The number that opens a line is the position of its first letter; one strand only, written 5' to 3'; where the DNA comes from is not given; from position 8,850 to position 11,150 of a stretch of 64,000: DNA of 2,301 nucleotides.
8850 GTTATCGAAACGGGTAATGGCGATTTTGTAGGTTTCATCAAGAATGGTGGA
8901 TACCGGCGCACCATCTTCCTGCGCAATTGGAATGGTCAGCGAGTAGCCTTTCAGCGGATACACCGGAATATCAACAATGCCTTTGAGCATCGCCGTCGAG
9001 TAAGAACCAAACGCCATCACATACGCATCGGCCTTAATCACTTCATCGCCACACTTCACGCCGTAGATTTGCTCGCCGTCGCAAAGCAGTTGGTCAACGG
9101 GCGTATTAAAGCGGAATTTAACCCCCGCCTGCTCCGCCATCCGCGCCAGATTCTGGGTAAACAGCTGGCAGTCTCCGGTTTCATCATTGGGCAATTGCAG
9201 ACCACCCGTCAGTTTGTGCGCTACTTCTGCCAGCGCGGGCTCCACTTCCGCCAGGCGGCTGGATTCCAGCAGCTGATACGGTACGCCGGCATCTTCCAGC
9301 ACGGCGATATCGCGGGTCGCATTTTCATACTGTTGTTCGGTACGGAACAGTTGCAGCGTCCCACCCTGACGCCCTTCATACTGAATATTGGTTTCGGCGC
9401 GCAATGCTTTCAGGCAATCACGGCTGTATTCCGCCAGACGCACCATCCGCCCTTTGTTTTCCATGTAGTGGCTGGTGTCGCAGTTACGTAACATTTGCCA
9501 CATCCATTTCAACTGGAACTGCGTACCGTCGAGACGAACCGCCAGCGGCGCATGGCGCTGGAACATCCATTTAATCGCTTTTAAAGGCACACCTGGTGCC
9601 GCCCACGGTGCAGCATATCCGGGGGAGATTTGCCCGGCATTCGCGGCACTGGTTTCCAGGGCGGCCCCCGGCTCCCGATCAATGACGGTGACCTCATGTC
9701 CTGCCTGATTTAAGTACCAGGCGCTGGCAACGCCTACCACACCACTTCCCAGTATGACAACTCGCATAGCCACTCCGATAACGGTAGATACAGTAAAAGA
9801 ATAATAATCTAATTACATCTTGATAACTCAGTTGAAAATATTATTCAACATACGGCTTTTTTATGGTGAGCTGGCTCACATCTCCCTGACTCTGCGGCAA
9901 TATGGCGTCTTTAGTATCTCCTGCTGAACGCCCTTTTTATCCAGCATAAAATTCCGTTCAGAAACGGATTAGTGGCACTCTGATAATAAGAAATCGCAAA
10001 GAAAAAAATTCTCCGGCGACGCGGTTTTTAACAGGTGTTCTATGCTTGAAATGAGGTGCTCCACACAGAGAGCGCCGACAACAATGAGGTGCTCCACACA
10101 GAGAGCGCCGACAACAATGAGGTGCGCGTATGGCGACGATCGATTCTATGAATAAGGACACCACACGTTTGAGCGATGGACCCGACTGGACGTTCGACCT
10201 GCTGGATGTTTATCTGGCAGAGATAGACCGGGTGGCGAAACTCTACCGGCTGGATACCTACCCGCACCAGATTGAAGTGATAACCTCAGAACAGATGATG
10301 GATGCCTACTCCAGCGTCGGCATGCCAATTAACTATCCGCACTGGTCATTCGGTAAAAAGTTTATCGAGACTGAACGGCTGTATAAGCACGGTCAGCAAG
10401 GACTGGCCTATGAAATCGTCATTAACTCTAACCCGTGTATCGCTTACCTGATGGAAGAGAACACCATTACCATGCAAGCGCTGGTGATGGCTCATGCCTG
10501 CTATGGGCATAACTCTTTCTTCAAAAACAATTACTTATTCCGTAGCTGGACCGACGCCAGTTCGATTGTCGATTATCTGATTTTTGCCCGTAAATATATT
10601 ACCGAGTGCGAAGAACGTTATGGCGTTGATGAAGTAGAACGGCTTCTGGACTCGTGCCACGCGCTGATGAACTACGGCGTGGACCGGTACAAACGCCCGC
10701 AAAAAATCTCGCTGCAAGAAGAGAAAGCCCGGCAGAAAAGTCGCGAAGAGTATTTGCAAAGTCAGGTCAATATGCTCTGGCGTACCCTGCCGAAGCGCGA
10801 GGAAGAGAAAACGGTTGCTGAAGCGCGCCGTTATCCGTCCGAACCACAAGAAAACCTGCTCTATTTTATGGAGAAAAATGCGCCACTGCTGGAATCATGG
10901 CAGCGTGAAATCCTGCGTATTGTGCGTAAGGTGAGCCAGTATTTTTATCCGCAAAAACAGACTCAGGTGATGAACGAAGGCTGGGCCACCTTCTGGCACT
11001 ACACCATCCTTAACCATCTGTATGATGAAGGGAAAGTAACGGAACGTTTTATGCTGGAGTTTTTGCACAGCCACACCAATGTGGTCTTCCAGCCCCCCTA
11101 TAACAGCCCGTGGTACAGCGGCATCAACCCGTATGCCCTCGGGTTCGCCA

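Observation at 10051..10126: Perfect 33-bp tandem duplication in the ycgB leader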

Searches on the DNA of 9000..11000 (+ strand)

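Call 4: search_dna_similar(query=window:9774-10400:+, collection=ecoli_genomes, mode=near, max_rows=40, rows=spread)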
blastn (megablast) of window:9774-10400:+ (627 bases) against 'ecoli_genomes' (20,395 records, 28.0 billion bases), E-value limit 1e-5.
Records with a match: 5423; places in all: 5708; records where one place covers at least 80% of the query: 5417.
Genomes with a match: 5421 of 5426; with a place that covers at least 80% of the query: 5415. Places per genome that has any: lowest 1, median 1, highest 4. On chromosomes: 5696 places; on plasmids: 12.
Best place of each record, by identity: >=99% 5401; 95-99% 22.
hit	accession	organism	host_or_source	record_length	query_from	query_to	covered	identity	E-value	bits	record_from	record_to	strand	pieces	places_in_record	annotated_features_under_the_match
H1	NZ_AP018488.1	Escherichia coli O157:H7 strain PV15-279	Homo sapiens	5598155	1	627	100%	100.0%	4e-165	1178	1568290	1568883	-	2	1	ycgB: SpoVR family protein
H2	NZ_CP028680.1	Escherichia coli strain 113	cattle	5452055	1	627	100%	100.0%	0e+0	1158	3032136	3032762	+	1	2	ycgB: SpoVR family protein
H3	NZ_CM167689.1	Escherichia coli strain NCCP 13906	Homo sapiens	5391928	1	627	100%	100.0%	0e+0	1158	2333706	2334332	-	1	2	ycgB: SpoVR family protein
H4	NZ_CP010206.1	Escherichia coli strain M11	mouse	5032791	1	627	100%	99.8%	1e-164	1172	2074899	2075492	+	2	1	ycgB: SpoVR family protein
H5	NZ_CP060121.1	Escherichia coli BL21 strain BL21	not applicable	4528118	1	627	100%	99.8%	1e-164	1172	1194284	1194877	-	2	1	ycgB: SpoVR family protein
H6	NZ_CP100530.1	Escherichia coli strain LH10-b-1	Gallus gallus domesticus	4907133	1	627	100%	99.8%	1e-164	1172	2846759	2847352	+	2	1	ycgB: SpoVR family protein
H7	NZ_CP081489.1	Escherichia coli BL21(DE3) strain BL21(DE3)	-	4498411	1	627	100%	99.8%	1e-164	1172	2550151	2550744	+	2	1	ycgB: SpoVR family protein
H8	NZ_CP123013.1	Escherichia coli strain 18-4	Homo sapiens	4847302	1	627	100%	99.8%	1e-164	1172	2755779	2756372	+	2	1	ycgB: SpoVR family protein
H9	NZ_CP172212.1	Escherichia coli strain GF8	chicken meat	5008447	1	627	100%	99.8%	1e-164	1172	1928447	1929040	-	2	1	ycgB: SpoVR family protein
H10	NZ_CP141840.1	Escherichia coli strain LA3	goose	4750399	1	627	100%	99.8%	1e-164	1172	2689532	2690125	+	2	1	ycgB: SpoVR family protein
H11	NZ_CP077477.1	Escherichia coli O111:H21 strain 15A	Homo sapiens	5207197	1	627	100%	99.8%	1e-164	1172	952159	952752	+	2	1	ycgB: SpoVR family protein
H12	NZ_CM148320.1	Escherichia coli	Homo sapiens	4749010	1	627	100%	99.8%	1e-164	1172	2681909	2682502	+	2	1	ycgB: SpoVR family protein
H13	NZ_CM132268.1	Escherichia coli strain 21AR0303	Homo sapiens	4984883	1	627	100%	99.8%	1e-164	1172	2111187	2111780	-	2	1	ycgB: SpoVR family protein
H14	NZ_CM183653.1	Escherichia coli strain GmM062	Homo sapiens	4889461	1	627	100%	99.8%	1e-164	1172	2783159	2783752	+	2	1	ycgB: SpoVR family protein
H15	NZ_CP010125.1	Escherichia coli strain C8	cow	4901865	1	627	100%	99.7%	2e-163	1166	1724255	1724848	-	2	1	ycgB: SpoVR family protein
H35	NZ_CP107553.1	Escherichia coli strain MG1655_insertion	laboratory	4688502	1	627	100%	99.5%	1e-164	1161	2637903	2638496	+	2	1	ycgB: SpoVR family protein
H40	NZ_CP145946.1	Escherichia coli PA8 strain PA8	-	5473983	1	352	56%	100.0%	0e+0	651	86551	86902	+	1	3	none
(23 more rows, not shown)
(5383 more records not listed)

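Call 5: search_rna_families(source=window, start=9000, end=11000, threshold=evalue, max_evalue=1)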
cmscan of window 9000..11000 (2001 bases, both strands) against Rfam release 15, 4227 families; matches with E-value up to 1: 0.
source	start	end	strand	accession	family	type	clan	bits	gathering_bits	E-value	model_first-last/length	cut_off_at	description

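Call 6: search_dna_similar(query=window:10066-10109:+, collection=ecoli_genomes, mode=near, max_rows=60, rows=spread, max_evalue=0.001)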
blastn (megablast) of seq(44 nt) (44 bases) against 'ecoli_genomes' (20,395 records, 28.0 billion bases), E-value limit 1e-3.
Records with a match: 274; places in all: 279; records where one place covers at least 80% of the query: 273.
Genomes with a match: 274 of 5426; with a place that covers at least 80% of the query: 273. Places per genome that has any: lowest 1, median 1, highest 2. On chromosomes: 279 places; on plasmids: 0.
Best place of each record, by identity: >=99% 274.
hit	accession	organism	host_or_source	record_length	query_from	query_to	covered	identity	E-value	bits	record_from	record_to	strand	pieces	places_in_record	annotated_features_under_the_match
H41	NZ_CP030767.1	Escherichia coli strain 2017C-4109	missing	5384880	1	44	100%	100.0%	7e-14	82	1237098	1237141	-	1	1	none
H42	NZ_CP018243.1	Escherichia coli strain 350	missing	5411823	1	44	100%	100.0%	7e-14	82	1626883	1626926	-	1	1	none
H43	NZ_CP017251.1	Escherichia coli strain NADC 5570/86-24/6564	not applicable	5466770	1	44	100%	100.0%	7e-14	82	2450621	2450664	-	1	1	none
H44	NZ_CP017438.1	Escherichia coli O157:H7 strain 2159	Cattle Hide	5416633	1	44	100%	100.0%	7e-14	82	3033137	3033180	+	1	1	none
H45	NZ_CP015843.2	Escherichia coli O157:H7 strain FRIK2455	Bos taurus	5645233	1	44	100%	100.0%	7e-14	82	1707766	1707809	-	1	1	none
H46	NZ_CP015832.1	Escherichia coli O157 strain 180-PT54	Homo sapiens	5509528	1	44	100%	100.0%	7e-14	82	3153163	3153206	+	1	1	none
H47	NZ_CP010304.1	Escherichia coli O157:H7 str. SS52 strain SS52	Cattle feces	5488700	1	44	100%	100.0%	7e-14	82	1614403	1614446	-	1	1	none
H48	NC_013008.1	Escherichia coli O157:H7 str. TW14359 strain TW14359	-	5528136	1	44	100%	100.0%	7e-14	82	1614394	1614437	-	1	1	none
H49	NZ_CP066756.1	Escherichia coli O157:H7 strain ECP19-798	missing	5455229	1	44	100%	100.0%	7e-14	82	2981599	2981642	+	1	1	none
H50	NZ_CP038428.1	Escherichia coli O157:H7 strain 611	bovine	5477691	1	44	100%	100.0%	7e-14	82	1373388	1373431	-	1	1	none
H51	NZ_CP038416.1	Escherichia coli O157:H7 strain 3-5-1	cattle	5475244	1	44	100%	100.0%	7e-14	82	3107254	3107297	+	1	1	none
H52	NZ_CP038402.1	Escherichia coli O157:H7 strain BB24-1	cattle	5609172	1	44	100%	100.0%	7e-14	82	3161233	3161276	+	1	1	none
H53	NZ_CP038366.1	Escherichia coli O157:H7 strain F6667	missing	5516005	1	44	100%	100.0%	7e-14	82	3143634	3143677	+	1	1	none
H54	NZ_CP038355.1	Escherichia coli O157:H7 str. F8092B strain F8092B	Homo sapiens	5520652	1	44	100%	100.0%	7e-14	82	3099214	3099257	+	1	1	none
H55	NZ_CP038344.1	Escherichia coli O157:H7 strain Gim1-1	cattle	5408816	1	44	100%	100.0%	7e-14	82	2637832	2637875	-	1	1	none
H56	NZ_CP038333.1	Escherichia coli O157:H7 strain N8B7-2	cattle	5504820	1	44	100%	100.0%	7e-14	82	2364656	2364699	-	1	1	none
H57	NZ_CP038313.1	Escherichia coli O157:H7 strain OK1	Homo sapiens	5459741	1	44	100%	100.0%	7e-14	82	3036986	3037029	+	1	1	none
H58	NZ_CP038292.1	Escherichia coli O157:H7 strain TB21-1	cattle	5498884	1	44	100%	100.0%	7e-14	82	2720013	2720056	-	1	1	none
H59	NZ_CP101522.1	Escherichia coli O157:H7 strain MD2019EC2705C4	lettuce from ready salad pack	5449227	1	44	100%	100.0%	7e-14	82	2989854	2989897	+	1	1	none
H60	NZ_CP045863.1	Escherichia coli O157:H7 strain ATCC 43890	Homo sapiens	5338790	1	44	100%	100.0%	7e-14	82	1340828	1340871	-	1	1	none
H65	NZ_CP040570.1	Escherichia coli O157:H7 strain ECP17-1298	Homo sapiens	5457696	1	44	100%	100.0%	7e-14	82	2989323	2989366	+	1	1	none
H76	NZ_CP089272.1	Escherichia coli O157:H7 strain M1300706001A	Homo sapiens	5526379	1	44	100%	100.0%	7e-14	82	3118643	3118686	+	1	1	none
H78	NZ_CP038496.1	Escherichia coli O157:H7 strain TT12A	Homo sapiens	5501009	1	44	100%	100.0%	7e-14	82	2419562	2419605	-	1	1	none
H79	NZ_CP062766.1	Escherichia coli O157:H7 strain Z866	Bovine Faeces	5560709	1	44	100%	100.0%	7e-14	82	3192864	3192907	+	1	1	none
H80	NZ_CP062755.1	Escherichia coli O157:H7 strain Z903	Bovine Faeces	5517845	1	44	100%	100.0%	7e-14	82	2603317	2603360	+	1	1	none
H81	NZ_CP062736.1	Escherichia coli O157:H7 strain Z1766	Bovine Faeces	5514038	1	44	100%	100.0%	7e-14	82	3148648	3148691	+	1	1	none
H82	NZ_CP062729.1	Escherichia coli O157:H7 strain Z1811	Bovine Faeces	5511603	1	44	100%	100.0%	7e-14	82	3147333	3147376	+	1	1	none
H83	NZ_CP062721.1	Escherichia coli O157:H7 strain Z1815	Bovine Faeces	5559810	1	44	100%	100.0%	7e-14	82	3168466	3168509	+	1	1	none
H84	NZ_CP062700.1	Escherichia coli O157:H7 strain Z1835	Bovine Faeces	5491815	1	44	100%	100.0%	7e-14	82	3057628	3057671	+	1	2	none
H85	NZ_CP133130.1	Escherichia coli O157:H7 strain PNUSAE146744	missing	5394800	1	44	100%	100.0%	7e-14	82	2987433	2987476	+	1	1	none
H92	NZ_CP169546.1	Escherichia coli O157:H7 strain AC-5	Soil from greenhouses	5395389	1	44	100%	100.0%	7e-14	82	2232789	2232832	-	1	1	none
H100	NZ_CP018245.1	Escherichia coli strain 472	missing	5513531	1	29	66%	100.0%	2e-5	55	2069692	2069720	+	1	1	none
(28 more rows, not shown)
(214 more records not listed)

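Call 7: get_annotated_region(hit=H35, flank=600)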
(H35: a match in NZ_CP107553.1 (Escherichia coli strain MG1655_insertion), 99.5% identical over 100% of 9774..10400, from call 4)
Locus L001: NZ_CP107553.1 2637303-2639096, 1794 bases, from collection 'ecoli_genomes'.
description: Escherichia coli strain MG1655_insertion chromosome, complete genome
organism: Escherichia coli strain MG1655_insertion (NCBI taxid 562)
replicon: chromosome; assembly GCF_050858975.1
host: -; source: laboratory; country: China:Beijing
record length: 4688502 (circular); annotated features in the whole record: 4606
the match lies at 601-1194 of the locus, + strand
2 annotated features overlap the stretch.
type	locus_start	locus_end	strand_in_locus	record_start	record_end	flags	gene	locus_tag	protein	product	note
CDS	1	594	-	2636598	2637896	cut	dadA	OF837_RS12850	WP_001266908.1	D-amino acid dehydrogenase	-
CDS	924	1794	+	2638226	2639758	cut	ycgB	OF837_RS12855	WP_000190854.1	SpoVR family protein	-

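Call 8: get_annotated_region(hit=H2, flank=600)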
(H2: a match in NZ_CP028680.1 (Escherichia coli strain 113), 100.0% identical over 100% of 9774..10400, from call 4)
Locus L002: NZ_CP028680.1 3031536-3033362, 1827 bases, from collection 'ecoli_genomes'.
description: Escherichia coli strain 113 chromosome, complete genome
organism: Escherichia coli strain 113 (NCBI taxid 562)
replicon: chromosome; assembly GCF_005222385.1
host: -; source: cattle; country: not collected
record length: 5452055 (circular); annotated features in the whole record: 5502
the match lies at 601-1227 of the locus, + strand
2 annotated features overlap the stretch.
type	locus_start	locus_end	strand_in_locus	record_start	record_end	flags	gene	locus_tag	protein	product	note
CDS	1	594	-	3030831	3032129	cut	dadA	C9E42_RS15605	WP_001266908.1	D-amino acid dehydrogenase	-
CDS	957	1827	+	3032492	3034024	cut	ycgB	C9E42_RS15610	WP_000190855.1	SpoVR family protein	-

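Call 9: get_annotated_region(hit=H84, flank=400)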
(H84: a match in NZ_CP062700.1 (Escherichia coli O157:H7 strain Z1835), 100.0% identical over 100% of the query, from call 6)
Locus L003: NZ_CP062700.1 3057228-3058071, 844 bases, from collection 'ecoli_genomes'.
description: Escherichia coli O157:H7 strain Z1835 chromosome, complete genome
organism: Escherichia coli O157:H7 strain Z1835 (NCBI taxid 83334)
replicon: chromosome; assembly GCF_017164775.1
host: -; source: Bovine Faeces; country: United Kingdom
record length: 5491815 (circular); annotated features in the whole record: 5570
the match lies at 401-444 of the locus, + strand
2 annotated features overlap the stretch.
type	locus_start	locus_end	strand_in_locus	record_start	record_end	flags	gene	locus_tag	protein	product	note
CDS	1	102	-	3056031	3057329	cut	dadA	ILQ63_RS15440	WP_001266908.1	D-amino acid dehydrogenase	-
CDS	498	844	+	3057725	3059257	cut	ycgB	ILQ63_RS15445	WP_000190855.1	SpoVR family protein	-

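Call 10: get_annotated_region(hit=H100, flank=400)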
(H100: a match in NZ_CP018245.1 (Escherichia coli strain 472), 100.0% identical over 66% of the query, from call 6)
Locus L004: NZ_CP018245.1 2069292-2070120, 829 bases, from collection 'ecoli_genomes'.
description: Escherichia coli strain 472 chromosome, complete genome
organism: Escherichia coli strain 472 (NCBI taxid 562)
replicon: chromosome; assembly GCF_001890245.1
host: missing; source: human; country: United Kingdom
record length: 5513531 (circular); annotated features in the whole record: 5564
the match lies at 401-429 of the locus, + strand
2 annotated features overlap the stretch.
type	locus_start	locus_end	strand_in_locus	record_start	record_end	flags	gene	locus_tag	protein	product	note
CDS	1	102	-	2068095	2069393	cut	dadA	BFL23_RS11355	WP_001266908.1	D-amino acid dehydrogenase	-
CDS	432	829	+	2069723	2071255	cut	ycgB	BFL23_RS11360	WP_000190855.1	SpoVR family protein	-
